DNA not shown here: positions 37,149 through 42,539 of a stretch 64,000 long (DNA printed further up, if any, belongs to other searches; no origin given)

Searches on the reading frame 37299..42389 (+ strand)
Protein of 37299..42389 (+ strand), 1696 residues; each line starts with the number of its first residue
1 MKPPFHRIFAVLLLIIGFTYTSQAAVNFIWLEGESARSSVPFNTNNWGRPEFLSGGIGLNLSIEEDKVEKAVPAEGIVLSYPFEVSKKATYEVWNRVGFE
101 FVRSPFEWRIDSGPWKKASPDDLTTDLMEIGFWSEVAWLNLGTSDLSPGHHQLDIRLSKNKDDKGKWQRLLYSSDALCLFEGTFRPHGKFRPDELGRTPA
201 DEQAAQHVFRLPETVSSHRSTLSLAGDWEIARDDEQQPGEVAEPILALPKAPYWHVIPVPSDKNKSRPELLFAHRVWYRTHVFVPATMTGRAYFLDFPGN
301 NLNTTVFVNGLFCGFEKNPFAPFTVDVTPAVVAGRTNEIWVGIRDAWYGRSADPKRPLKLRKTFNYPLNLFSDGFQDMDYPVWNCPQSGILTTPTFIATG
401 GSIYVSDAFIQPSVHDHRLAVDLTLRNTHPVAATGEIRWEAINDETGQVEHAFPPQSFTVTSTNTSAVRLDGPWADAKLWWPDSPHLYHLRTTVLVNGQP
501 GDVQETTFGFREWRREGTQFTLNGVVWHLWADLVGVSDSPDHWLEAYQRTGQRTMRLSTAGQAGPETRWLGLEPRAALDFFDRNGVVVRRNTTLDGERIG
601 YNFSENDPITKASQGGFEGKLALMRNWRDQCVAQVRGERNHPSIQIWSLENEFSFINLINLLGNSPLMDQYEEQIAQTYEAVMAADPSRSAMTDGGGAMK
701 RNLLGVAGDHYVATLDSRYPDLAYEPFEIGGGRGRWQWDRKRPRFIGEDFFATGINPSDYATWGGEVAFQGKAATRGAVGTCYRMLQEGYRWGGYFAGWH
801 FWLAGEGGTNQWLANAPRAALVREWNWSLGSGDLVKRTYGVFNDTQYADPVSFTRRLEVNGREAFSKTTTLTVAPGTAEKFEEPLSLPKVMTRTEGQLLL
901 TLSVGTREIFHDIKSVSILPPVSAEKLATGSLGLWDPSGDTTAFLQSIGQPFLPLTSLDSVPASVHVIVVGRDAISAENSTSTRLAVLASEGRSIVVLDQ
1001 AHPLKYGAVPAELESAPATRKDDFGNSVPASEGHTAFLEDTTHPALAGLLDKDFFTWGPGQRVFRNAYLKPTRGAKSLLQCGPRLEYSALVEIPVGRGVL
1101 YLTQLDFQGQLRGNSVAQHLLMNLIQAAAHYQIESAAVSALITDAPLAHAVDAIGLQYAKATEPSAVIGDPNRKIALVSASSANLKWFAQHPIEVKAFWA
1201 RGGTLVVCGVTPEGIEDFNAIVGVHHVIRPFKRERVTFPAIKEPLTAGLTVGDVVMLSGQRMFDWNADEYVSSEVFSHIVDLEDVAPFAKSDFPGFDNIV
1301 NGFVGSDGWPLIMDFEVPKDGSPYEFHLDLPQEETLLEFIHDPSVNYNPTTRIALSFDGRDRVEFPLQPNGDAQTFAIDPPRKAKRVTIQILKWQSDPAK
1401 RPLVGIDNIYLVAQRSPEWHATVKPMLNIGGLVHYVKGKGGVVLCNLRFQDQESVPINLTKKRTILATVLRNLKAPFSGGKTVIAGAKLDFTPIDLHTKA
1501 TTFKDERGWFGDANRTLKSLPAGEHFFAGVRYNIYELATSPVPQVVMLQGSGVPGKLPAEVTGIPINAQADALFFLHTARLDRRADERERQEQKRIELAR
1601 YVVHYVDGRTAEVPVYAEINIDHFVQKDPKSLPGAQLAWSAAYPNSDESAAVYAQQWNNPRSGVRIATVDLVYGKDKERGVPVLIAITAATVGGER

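Call 19: search_protein_families(library=pfam, proteins=[window:37299-42389:+], max_evalue=0.0001)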
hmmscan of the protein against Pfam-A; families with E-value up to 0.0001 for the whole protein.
window:37299-42389:+ (1696 aa): 4 families
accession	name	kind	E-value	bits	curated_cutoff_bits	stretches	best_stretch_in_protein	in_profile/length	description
PF00703.27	Glyco_hydro_2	-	1.1e-14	55.6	23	1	403-511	1-109/109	Glycosyl hydrolases family 2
PF02837.24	Glyco_hydro_2_N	-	3.3e-07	30.8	28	1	273-342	64-132/169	Glycosyl hydrolases family 2, sugar binding domain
PF02836.23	Glyco_hydro_2_C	-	3.2e-06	27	21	1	577-724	64-189/302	Glycosyl hydrolases family 2, TIM barrel domain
PF22666.2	Glyco_hydro_2_N2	-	3.6e-05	24.3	27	1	263-348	37-122/167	Glycosyl hydrolase 2 galactose-binding domain-like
